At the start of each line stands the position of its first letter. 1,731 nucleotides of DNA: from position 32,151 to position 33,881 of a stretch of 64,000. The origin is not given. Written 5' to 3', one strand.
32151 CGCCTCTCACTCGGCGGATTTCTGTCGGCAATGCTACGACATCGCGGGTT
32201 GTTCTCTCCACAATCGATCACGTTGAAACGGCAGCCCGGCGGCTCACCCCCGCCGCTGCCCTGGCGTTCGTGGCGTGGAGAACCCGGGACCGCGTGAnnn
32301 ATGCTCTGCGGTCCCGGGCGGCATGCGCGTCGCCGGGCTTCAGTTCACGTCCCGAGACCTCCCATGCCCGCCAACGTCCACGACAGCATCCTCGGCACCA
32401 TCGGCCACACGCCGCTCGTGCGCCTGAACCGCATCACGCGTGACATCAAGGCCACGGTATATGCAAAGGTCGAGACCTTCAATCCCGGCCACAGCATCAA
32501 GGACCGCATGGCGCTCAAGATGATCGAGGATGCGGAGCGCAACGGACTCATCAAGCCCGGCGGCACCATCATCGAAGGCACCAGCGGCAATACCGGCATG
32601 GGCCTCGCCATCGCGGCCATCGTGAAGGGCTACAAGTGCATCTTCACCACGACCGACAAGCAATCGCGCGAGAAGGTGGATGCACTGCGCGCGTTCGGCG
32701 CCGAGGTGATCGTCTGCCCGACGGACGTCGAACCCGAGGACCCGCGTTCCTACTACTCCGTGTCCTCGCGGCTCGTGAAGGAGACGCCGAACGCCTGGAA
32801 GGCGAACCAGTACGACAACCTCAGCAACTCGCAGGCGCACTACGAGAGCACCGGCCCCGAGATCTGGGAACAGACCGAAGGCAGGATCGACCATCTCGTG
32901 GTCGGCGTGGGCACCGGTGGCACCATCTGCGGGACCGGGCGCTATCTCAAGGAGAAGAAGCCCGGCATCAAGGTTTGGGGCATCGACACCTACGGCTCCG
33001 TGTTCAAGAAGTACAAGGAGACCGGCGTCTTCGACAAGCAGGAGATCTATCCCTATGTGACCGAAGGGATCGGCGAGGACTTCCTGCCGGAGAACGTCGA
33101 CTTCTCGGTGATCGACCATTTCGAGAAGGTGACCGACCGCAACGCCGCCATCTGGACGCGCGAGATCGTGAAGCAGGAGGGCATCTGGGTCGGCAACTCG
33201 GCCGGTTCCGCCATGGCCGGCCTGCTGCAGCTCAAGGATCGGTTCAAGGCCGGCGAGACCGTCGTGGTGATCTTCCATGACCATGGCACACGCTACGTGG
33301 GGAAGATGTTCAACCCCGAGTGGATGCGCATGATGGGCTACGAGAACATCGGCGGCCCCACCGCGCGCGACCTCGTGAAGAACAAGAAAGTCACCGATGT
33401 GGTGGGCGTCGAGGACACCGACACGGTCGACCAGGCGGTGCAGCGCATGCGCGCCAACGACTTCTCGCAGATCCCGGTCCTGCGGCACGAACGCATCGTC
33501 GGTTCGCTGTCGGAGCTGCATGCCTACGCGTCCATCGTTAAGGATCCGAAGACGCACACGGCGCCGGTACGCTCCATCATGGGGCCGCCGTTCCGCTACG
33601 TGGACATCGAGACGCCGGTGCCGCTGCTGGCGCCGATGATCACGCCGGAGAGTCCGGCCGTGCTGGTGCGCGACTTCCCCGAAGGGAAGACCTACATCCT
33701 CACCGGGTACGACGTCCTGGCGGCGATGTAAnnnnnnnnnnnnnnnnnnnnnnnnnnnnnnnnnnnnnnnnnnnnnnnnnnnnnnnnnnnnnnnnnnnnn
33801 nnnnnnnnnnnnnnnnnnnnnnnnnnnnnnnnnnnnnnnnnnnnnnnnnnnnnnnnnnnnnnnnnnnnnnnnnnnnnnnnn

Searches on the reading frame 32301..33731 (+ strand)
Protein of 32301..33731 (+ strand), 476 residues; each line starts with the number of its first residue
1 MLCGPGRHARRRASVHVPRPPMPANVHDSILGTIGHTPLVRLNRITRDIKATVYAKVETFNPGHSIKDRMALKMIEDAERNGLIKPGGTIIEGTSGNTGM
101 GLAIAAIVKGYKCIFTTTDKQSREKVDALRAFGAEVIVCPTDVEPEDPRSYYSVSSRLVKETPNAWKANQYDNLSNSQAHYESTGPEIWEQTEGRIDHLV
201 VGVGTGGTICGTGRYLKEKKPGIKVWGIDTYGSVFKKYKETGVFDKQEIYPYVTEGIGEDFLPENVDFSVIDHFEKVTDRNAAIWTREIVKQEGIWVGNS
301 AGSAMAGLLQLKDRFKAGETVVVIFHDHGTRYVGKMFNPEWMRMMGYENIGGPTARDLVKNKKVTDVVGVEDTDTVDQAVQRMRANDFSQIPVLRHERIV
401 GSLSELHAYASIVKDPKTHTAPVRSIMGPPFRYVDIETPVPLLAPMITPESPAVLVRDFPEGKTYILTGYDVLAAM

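Call 60: search_protein_families(library=pfam, proteins=[window:32301-33731:+], max_evalue=0.00001)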
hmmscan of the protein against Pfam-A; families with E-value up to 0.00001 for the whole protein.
window:32301-33731:+ (476 aa): 1 family
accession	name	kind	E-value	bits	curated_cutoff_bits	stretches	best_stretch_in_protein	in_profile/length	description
PF00291.31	PALP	-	3.3e-75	253.6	35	1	31-326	2-294/295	Pyridoxal-phosphate dependent enzyme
